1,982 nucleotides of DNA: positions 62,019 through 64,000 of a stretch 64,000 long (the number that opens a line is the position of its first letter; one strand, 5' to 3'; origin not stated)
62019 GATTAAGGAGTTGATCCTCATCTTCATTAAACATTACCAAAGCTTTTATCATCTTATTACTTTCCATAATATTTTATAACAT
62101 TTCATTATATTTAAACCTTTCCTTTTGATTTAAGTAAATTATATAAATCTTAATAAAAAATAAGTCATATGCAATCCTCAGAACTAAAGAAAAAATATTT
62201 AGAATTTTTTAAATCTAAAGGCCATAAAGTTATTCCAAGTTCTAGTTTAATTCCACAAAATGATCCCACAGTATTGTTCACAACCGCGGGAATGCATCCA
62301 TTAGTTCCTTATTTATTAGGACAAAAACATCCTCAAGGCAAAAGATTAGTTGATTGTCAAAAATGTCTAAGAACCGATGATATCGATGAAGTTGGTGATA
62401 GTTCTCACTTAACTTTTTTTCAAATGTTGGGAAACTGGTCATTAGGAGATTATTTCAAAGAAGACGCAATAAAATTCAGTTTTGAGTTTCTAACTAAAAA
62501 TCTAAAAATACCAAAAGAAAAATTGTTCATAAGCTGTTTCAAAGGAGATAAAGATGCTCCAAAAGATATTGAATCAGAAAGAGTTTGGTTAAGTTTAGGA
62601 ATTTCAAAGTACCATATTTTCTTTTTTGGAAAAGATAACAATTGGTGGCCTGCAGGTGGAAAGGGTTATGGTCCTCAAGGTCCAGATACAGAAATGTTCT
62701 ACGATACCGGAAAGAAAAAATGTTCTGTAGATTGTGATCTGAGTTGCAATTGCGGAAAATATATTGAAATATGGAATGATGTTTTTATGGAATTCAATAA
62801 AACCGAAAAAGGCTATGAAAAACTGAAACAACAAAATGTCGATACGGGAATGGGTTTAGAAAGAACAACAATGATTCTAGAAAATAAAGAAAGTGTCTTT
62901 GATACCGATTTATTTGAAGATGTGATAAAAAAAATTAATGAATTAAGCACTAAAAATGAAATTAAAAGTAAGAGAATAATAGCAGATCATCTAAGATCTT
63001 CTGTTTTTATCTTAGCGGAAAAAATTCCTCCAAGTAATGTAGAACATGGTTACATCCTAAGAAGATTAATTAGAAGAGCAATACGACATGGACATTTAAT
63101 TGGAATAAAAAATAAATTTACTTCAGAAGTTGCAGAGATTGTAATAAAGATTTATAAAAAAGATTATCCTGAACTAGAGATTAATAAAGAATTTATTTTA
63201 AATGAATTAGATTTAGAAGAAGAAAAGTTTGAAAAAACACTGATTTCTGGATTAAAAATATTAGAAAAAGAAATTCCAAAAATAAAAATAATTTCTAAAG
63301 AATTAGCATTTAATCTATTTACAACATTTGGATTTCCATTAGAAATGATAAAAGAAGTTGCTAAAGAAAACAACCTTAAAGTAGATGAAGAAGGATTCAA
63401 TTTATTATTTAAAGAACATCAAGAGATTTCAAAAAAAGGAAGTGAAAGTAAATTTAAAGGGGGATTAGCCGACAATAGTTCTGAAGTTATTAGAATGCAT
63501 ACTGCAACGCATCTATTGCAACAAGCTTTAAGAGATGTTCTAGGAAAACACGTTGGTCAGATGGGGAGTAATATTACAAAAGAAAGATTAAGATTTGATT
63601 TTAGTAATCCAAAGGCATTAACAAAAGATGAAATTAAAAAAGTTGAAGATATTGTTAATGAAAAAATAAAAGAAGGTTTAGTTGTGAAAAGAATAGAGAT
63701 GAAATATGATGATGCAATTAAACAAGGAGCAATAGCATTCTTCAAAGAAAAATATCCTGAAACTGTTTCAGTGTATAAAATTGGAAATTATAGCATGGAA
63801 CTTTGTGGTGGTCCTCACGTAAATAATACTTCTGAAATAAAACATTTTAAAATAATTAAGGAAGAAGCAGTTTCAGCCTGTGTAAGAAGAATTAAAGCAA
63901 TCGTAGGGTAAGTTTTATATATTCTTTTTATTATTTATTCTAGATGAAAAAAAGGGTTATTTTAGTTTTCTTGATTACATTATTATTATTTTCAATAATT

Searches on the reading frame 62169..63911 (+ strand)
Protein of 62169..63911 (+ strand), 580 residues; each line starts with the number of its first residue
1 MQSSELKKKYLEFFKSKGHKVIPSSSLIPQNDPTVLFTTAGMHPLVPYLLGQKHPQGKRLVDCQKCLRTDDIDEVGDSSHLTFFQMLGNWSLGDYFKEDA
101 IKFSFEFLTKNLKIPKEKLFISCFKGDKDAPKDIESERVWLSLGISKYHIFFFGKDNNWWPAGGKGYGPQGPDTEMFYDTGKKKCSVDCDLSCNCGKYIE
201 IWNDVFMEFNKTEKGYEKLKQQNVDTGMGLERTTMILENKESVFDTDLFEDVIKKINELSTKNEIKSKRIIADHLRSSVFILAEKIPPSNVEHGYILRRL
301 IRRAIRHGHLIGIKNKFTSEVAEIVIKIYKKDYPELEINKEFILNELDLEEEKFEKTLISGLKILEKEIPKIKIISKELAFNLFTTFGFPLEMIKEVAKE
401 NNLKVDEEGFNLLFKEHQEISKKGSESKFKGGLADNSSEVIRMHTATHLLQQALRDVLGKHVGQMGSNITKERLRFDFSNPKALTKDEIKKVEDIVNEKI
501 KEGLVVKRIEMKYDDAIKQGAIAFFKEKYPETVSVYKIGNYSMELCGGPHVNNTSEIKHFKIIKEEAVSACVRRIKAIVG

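Call 77: search_protein_families(library=pfam, proteins=[window:62169-63911:+], max_evalue=0.0001)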
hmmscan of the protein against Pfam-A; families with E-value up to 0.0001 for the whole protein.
window:62169-63911:+ (580 aa): 2 families
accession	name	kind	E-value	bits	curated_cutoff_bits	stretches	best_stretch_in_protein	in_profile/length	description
PF01411.24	tRNA-synt_2c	-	2.4e-138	462.5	30.3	1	5-446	1-451/552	tRNA synthetases class II (A)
PF07973.19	tRNA_SAD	-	1e-18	67.4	24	1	533-575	1-43/44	Threonyl and Alanyl tRNA synthetase second additional domain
